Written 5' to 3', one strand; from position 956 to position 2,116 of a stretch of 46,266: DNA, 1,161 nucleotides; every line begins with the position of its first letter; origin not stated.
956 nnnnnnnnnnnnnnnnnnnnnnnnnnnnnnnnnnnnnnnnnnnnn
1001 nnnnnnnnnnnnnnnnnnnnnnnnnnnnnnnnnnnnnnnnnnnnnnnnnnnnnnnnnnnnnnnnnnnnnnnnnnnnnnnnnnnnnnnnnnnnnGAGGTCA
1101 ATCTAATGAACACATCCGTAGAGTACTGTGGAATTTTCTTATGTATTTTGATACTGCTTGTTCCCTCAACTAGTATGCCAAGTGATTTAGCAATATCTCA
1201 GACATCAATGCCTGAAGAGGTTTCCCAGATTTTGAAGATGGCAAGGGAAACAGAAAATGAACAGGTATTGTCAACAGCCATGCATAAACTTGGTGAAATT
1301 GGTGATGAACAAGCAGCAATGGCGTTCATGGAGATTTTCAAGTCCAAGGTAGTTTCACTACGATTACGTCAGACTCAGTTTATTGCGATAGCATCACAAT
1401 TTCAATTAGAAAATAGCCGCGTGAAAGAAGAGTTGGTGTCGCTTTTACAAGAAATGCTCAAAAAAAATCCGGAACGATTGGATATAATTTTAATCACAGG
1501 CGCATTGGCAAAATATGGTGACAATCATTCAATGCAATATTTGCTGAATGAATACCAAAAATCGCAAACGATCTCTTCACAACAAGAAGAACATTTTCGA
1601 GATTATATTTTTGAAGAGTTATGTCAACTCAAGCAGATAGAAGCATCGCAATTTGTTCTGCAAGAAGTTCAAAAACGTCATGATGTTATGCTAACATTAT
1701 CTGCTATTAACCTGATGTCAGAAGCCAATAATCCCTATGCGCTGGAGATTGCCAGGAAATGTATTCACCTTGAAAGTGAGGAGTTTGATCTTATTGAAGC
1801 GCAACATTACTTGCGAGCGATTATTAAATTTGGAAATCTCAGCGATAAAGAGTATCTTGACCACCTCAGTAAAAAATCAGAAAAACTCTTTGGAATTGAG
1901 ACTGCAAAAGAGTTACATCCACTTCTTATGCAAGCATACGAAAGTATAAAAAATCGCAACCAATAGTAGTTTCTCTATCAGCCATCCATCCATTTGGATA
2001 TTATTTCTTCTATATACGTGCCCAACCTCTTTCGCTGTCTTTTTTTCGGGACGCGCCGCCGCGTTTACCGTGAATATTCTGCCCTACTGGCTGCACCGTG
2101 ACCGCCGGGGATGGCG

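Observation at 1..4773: Polymorphic-toxin-style array: one resident and two orphan C-terminal cassettes behind a shared B-repeat homology block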

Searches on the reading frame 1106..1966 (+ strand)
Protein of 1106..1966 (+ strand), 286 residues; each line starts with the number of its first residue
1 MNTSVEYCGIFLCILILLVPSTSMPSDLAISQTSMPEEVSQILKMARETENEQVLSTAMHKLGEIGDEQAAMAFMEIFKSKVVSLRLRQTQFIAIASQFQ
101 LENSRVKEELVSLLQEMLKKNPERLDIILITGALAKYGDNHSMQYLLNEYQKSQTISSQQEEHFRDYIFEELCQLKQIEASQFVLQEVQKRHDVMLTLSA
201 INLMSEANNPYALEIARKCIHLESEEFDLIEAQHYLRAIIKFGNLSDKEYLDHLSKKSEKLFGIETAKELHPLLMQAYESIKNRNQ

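Call 9: search_protein_families(library=pfam, proteins=[window:1106-1966:+], max_evalue=0.1)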
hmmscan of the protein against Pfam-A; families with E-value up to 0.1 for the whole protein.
window:1106-1966:+ (286 aa): 2 families
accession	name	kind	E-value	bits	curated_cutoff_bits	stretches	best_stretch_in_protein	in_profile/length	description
PF13646.12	HEAT_2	-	5.4e-05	23.8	27.7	1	32-86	26-79/88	HEAT repeats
PF08892.16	YqcI_YcgG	-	0.079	13.2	27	0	89-153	138-204/211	YqcI/YcgG family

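Call 10: find_encoding_contigs(protein=window:1106-1966:+, flank=10000, max_places=6)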
Protein window:1106-1966:+ (286 aa): 11 contigs read that carry it; 5 places shown.
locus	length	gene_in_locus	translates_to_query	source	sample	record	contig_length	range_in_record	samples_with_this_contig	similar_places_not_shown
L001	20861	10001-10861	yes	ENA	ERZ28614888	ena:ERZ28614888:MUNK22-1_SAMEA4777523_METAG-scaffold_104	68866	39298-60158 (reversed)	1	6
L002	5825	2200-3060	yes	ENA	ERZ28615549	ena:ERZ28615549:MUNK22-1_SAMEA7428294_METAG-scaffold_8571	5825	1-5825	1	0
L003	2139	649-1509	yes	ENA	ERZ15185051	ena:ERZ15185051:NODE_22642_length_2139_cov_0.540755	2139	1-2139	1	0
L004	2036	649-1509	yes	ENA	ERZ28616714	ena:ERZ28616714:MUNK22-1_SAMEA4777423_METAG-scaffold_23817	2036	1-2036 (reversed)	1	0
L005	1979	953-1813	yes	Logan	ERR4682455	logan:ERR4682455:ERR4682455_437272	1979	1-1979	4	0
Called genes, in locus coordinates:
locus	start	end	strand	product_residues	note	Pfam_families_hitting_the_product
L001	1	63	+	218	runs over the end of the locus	-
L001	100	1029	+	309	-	-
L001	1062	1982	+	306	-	-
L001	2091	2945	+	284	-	-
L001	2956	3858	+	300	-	-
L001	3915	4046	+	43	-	-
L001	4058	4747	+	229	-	PF08291:Peptidase_M15_3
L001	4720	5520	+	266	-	-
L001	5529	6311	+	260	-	-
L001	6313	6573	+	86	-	-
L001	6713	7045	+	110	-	-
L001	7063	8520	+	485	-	PF18998:Flg_new_2 (weak), PF05345:He_PIG, PF17963:Big_9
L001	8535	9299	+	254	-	-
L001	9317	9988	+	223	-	-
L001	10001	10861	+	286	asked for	-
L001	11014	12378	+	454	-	-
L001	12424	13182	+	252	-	-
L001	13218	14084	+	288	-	-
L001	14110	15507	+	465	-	PF01547:SBP_bac_1, PF13416:SBP_bac_8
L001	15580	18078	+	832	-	PF02743:dCache_1 (faint), PF00672:HAMP, PF18947:HAMP_2, PF07228:SpoIIE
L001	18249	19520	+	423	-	PF06134:RhaA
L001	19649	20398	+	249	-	PF00596:Aldolase_II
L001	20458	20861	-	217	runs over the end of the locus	PF02666:PS_Dcarbxylase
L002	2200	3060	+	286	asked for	-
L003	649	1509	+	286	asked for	-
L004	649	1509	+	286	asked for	-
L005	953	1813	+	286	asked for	-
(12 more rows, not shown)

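Call 14: search_protein_families(library=pfam, proteins=[L001:100-1029:+, L001:1062-1982:+, L001:2091-2945:+, L001:2956-3858:+, L001:4058-4747:+, L001:4720-5520:+, L001:5529-6311:+, L001:6638-7045:+, L001:7063-8520:+, L001:8535-9299:+], max_evalue=0.1)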
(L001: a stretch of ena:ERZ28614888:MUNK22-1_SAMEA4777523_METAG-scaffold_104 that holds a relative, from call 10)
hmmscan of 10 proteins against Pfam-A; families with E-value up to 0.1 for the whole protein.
L001:100-1029:+ (309 aa): 0 families

L001:1062-1982:+ (306 aa): 1 family
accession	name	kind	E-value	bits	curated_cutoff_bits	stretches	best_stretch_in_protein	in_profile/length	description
PF03619.22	Solute_trans_a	-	0.0099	15.7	24.9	1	3-106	28-127/267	Organic solute transporter Ostalpha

L001:2091-2945:+ (284 aa): 0 families

L001:2956-3858:+ (300 aa): 5 families
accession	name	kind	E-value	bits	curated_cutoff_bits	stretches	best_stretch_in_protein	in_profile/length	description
PF01839.29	FG-GAP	-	0.005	17.2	22.1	0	94-108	9-22/37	FG-GAP repeat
PF13517.12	FG-GAP_3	-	0.011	16.8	26.9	1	94-156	1-60/61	FG-GAP-like repeat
PF00404.24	Dockerin_1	-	0.053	14.2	22.9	0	135-152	26-43/57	Dockerin type I domain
PF18915.5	DUF5667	-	0.071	14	27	0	203-259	38-77/99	Domain of unknown function (DUF5667)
PF10112.14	Halogen_Hydrol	-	0.092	13.2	29.8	1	253-297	124-168/191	5-bromo-4-chloroindolyl phosphate hydrolysis protein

L001:4058-4747:+ (229 aa): 2 families
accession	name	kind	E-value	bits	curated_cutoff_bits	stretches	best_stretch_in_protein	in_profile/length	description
PF08291.16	Peptidase_M15_3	-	1.6e-16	60.8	23.2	1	123-181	21-79/108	Peptidase M15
PF13539.11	Peptidase_M15_4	-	0.041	14.9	25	1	162-192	3-36/70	D-alanyl-D-alanine carboxypeptidase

L001:4720-5520:+ (266 aa): 1 family
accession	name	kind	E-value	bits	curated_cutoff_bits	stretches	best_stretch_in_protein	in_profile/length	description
PF00979.22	Reovirus_cap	-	0.034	13.8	27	1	103-199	158-250/367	Reovirus outer capsid protein, Sigma 3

L001:5529-6311:+ (260 aa): 0 families

L001:6638-7045:+ (135 aa): 6 families
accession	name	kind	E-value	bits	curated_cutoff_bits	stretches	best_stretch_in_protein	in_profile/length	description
PF19717.4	DUF6212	-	0.00055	19.4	26.4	1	84-131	28-75/395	Family of unknown function (DUF6212)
PF13884.11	Peptidase_S74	-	0.0081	16.9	22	1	60-79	38-57/58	Chaperone of endosialidase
PF02183.23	HALZ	-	0.046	14.3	28.1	1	104-123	23-42/43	Homeobox associated leucine zipper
PF23991.1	DUF7310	-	0.048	14.6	40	1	99-132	22-55/83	Coiled-coil region of unknown function (DUF7310)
PF05557.18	MAD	-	0.07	11.9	30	1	100-132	441-473/661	Mitotic checkpoint protein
PF04977.20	DivIC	-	0.089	13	28.9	0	95-128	26-59/80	Septum formation initiator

L001:7063-8520:+ (485 aa): 7 families
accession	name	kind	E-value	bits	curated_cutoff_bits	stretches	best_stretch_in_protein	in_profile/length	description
PF05345.18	He_PIG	-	5.1e-10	40.1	24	1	254-333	9-96/96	Putative Ig domain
PF17963.7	Big_9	-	1.5e-08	35.9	23.6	1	247-327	1-85/89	Bacterial Ig domain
PF17892.7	Cadherin_5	-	2.5e-05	24.5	26.5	1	269-333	32-98/98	Cadherin-like domain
PF18998.6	Flg_new_2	-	3.3e-05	24.2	23.6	1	83-155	3-71/73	Divergent InlB B-repeat domain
PF00041.27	fn3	-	0.0019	18.8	25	1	176-236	15-76/84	Fibronectin type III domain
PF24908.1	Ig_SIBA-E_2nd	-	0.0046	17.5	27.8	1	260-322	12-78/117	Integrin beta-like protein A-E, second Ig-like domain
PF25788.1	Ig_Rha78A_N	-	0.086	13.6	27.4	0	205-244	60-100/105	Rha78A-like, N-terminal immunoglobulin domain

L001:8535-9299:+ (254 aa): 2 families
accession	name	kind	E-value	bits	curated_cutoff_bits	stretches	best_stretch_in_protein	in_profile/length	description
PF18998.6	Flg_new_2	-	3.6e-05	24.1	23.6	1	174-221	15-60/73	Divergent InlB B-repeat domain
PF19258.4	KxYKxGKxW_sig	-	0.051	14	23.6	0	7-32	14-39/41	KxYKxGKxW signal peptide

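Call 51: search_protein_families(library=phrogs, proteins=[L001:100-1029:+, L001:2091-2945:+, L001:4058-4747:+, L001:6638-7045:+, L001:7063-8520:+, L001:8535-9299:+, window:1106-1966:+], max_evalue=0.01)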
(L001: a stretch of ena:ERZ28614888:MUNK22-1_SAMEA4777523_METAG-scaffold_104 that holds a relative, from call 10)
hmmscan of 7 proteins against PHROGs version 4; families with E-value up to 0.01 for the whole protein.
L001:100-1029:+ (309 aa): 0 families

L001:2091-2945:+ (284 aa): 0 families

L001:4058-4747:+ (229 aa): 5 families
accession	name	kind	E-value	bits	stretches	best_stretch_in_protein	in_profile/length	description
phrog_894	-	lysis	6.2e-26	92.3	1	107-229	46-163/389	endolysin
phrog_17373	-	other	6.4e-09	36.8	1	110-182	21-93/224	peptidase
phrog_25247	-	other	0.0013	18.9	1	129-178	423-472/520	peptidase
phrog_2649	-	lysis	0.0023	18.8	1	148-205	60-105/261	endolysin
phrog_28234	-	lysis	0.0025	17.9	1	133-171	277-316/372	endolysin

L001:6638-7045:+ (135 aa): 23 families
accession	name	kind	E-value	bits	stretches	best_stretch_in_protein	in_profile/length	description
phrog_8215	-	tail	8.2e-12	45.3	1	59-117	940-997/1000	baseplate wedge initiator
phrog_11011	-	tail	3.4e-10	39.4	1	63-122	1221-1283/1291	long tail fiber protein distal subunit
phrog_1980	-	tail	9.7e-09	36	1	62-130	366-444/449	tail fiber protein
phrog_5668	-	tail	2.5e-08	33.1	1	61-125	1499-1567/1567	tail fiber protein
phrog_25848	-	tail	1.1e-07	31.5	1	64-122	539-597/598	tail fiber protein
phrog_25788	-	tail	1.6e-07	31.3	1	62-108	549-595/603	tail fiber protein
phrog_18186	-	tail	2.5e-07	30.7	1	58-122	517-580/582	baseplate wedge subunit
phrog_28992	-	unknown function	2.9e-07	31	1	60-123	281-343/343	-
phrog_27370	-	unknown function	3.7e-07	29.1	1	63-128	1479-1544/1545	-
phrog_19966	-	tail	9e-07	28.8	1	64-113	672-721/724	long tail fiber protein distal subunit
phrog_1699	-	tail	1.1e-06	28.4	1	61-119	933-994/1000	long tail fiber protein distal subunit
phrog_5481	-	tail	2e-06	27.6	1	63-128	954-1032/1043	tail fiber protein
phrog_21722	-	tail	3.2e-06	27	1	60-117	513-569/576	long tail fiber protein distal subunit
phrog_1330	-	tail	1.2e-05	24.3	1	62-129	1290-1360/1361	tail protein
phrog_33119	-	tail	2.1e-05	24.3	1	59-114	577-632/643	long tail fiber protein distal subunit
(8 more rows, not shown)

L001:7063-8520:+ (485 aa): 2 families
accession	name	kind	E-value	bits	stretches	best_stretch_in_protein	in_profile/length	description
phrog_7440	-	tail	2.5e-05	24.5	1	157-238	249-327/354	major tail protein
phrog_37728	-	unknown function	0.0055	14.8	1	156-245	557-648/1894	-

L001:8535-9299:+ (254 aa): 0 families

window:1106-1966:+ (286 aa): 0 families

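Call 52: search_protein_families(library=ncbifam, proteins=[L001:100-1029:+, L001:2091-2945:+, L001:4058-4747:+, L001:6638-7045:+, L001:7063-8520:+, L001:8535-9299:+, window:1106-1966:+], max_evalue=0.01)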
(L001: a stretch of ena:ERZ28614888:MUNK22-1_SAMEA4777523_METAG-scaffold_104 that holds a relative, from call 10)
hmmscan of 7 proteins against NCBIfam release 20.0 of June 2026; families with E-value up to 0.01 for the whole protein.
L001:100-1029:+ (309 aa): 0 families

L001:2091-2945:+ (284 aa): 0 families

L001:4058-4747:+ (229 aa): 0 families

L001:6638-7045:+ (135 aa): 0 families

L001:7063-8520:+ (485 aa): 1 family
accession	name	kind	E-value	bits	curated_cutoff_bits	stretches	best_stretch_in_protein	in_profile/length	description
NF012211.1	tand_rpt_95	domain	1.2e-06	28.3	90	1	269-333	18-85/98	tandem-95 repeat protein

L001:8535-9299:+ (254 aa): 0 families

window:1106-1966:+ (286 aa): 2 families
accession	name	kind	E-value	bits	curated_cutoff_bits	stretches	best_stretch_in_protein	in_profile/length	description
NF045915.1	PhycobilmeDegNblB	equivalog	2.7e-06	27.1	300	1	41-93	133-185/214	phycobilisome degradation protein NblB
NF047490.1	LamCadPlsmbinLA2219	equivalog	0.003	17.1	285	1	147-195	59-107/188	LA_2219 family laminin/E-cadherin/plasminogen-binding protein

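Call 62: find_homologous_proteins(query=L001:7063-8520:+)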
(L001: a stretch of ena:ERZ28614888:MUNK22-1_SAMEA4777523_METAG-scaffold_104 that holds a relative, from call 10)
Query L001:7063-8520:+ (485 aa): 52 proteins with E <= 0.001 among 8000 candidates.
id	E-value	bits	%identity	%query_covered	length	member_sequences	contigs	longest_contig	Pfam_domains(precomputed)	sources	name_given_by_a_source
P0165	0.0e+0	1046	99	100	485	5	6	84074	PF17963.8,PF18998.7,PF05345.19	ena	-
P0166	1.3e-273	926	88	100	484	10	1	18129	PF17963.8,PF05345.19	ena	-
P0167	1.5e-269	913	87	99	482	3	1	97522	PF17963.8,PF05345.19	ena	-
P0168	8.7e-259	877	84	99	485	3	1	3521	PF17963.8,PF18998.7,PF05345.19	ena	-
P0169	1.3e-218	745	74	97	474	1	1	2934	PF17963.8,PF18998.7,PF05345.19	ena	-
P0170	4.2e-205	700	70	97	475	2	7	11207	PF18998.7,PF05345.19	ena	-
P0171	2.0e-182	625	62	99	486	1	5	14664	PF17963.8,PF17892.8,PF18998.7,PF05345.19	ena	-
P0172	3.4e-151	523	73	69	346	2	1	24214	PF05345.19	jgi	-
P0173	2.2e-143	497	83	57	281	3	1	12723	PF18998.7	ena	-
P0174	1.7e-136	474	55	99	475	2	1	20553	PF18998.7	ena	-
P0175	1.7e-136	474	52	96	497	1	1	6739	PF17963.8,PF05345.19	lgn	-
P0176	2.0e-123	431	50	99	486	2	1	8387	-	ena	-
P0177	2.2e-118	414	47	100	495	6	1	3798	-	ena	-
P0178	1.7e-107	378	47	98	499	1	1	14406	PF18998.7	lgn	-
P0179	4.0e-95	338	66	51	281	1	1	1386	PF17963.8,PF05345.19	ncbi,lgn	-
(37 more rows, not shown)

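Call 76: predict_structure(alignment_id=A7)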
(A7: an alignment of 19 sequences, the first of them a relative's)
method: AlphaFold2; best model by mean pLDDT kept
length: 485 residues; sequences in the alignment: 19
mean_pLDDT: 73.4   pTM: 0.40
mean pLDDT of the five models: 73.4, 73.1, 72.5, 72.1, 71.3
residues with pLDDT >= 90: 152; 70-90: 162; 50-70: 64; < 50: 107
segments of 3 or more residues with pLDDT < 50: 1-34, 49-54, 70-72, 97-110, 338-384
pLDDT, mean of each block of 10 residues (from residue 1): 31 30 34 50 60 54 64 55 82 58 44 74 86 84 77 89 91 87 95 93 95 87 95 91 78 85 85 86 92 92 81 89 87 58 36 38 41 37 49 77 85 93 92 91 91 89 89 75 77
secondary structure, 60 per line:
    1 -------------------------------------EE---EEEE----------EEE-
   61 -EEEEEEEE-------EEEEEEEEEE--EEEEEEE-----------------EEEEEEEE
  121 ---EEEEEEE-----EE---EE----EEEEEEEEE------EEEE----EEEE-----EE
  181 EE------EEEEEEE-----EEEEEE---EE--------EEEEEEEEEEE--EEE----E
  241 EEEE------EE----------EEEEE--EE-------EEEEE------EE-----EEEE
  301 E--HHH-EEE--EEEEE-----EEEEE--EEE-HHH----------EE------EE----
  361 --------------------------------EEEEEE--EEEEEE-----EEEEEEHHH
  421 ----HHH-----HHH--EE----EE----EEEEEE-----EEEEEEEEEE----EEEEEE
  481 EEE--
elements in order: E43-46 E57-59 E62-69 E77-86 E89-95 E113-120 E124-130 E147-155 E162-165 E170-173 E179-182 E189-195 E201-206 E220-230 E233-235 E240-244 E263-267 E279-283 E297-301 E308-310 E313-317 E323-327 E330-332 E393-398 E401-406 E412-417 E450-455 E461-470 E475-483

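Call 78: fold_search(model_id=the predicted structure, library=pdb)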
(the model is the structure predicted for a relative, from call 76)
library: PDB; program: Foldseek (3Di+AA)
matches with E <= 10: 1923; with E <= 0.001: 294
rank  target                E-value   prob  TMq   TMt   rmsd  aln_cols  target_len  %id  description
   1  8q6t_I                1.1e-07  1.00  0.21  0.12  17.8       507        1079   12  Helical reconstruction of the relaxed thick filament from FIB milled left ventricular mouse myofibrils (released 2023-11-01)
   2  4m00_A                3.0e-07  1.00  0.19  0.18  11.7       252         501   12  Crystal structure of the ligand binding region of staphylococcal adhesion SraP (released 2014-06-18)
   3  8qy6_A                7.0e-07  1.00  0.18  0.15  30.9       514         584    8  Structure of interleukin 6 (gp130 P496L mutant). (released 2024-02-21)
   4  9ba4_A                1.1e-06  1.00  0.17  0.10  29.5       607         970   10  Full-length cross-linked Contactin 2 (CNTN2) (released 2024-07-17)
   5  8vse_A                1.7e-06  1.00  0.20  0.26  18.7       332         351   11  Cryo-EM structure of human CD45 extracellular region in complex with adenoviral protein E3/49K (released 2024-11-06)
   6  2v5y                  1.9e-06  1.00  0.17  0.15  16.2       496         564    9  Crystal structure of the receptor protein tyrosine phosphatase mu ectodomain (released 2007-09-11)
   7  8d82_A                2.2e-06  1.00  0.17  0.15  30.4       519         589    8  Cryo-EM structure of human IL-6 signaling complex in detergent: model containing full extracellular domains (released 2023-03-29)
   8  8qy5_A                2.3e-06  1.00  0.19  0.17  30.1       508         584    9  Structure of interleukin 6. (released 2024-02-21)
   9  8v2b_B                2.5e-06  1.00  0.18  0.15  30.8       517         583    8  Cryo-EM structure of mouse type II OSM receptor complex: model for full extracellular assembly (released 2024-11-20)
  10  9flp_A                2.8e-06  1.00  0.17  0.11  21.3       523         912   10  CryoEM structure of the neck (1403-2314) in the grappling hook protein A (GhpA) in the bacterium Aureispira sp. CCB-QB (released 2024-10-16)
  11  6u6t_A                3.3e-06  1.00  0.18  0.27  13.6       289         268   16  Neuronal growth regulator 1 (NEGR1) (released 2020-08-12)
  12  1e07                  3.6e-06  1.00  0.27  0.22  18.6       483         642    9  Model of human carcinoembryonic antigen by homology modelling and curve-fitting to experimental solution scattering data (released 2000-07-04)
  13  5uv6_A                3.6e-06  1.00  0.17  0.26  13.1       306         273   13  Crystal structure of human Opioid Binding Protein/Cell Adhesion Molecule Like (OPCML) (released 2018-03-21)
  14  5fmv_A                3.8e-06  1.00  0.19  0.26  18.3       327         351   11  Crystal structure of human CD45 extracellular region, domains d1-d4 (released 2016-03-23)
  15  6u6t_B                4.0e-06  1.00  0.17  0.25  13.7       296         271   16  Neuronal growth regulator 1 (NEGR1) (released 2020-08-12)
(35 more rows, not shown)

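Call 79: find_encoding_contigs(protein=P0165, flank=10000, max_places=4)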
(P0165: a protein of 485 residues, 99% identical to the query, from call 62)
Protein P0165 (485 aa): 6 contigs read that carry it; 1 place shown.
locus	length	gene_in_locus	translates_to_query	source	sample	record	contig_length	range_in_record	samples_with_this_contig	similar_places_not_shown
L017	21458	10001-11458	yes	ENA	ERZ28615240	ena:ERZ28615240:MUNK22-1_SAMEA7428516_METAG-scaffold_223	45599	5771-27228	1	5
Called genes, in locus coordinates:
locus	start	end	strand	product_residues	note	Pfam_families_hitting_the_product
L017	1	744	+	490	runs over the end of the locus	-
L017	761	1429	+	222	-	-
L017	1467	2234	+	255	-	PF22322:DUF6973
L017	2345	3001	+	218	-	-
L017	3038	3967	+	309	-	-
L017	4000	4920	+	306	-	-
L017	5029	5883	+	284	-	-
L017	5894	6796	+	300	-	-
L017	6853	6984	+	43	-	-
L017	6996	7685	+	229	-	PF08291:Peptidase_M15_3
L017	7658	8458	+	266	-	-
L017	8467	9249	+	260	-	-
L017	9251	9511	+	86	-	-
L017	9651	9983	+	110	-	-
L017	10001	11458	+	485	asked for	PF18998:Flg_new_2 (weak), PF05345:He_PIG, PF17963:Big_9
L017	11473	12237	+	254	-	-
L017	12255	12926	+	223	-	-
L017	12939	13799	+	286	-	-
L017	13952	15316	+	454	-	-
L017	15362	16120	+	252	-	-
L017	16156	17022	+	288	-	-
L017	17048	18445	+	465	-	PF01547:SBP_bac_1, PF13416:SBP_bac_8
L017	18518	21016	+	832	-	PF02743:dCache_1 (faint), PF00672:HAMP, PF18947:HAMP_2, PF07228:SpoIIE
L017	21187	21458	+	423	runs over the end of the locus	PF06134:RhaA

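Call 91: search_protein_families(library=pfam, proteins=[L017:761-1429:+, L017:1467-2234:+], max_evalue=0.001)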
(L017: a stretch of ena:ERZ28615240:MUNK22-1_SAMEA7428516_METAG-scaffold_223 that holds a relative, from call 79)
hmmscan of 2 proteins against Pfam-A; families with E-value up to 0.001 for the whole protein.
L017:761-1429:+ (222 aa): 0 families

L017:1467-2234:+ (255 aa): 1 family
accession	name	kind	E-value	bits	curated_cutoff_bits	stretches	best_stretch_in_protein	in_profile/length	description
PF22322.1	DUF6973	-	5.9e-09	36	27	1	157-232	12-90/124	Domain of unknown function (DUF6973)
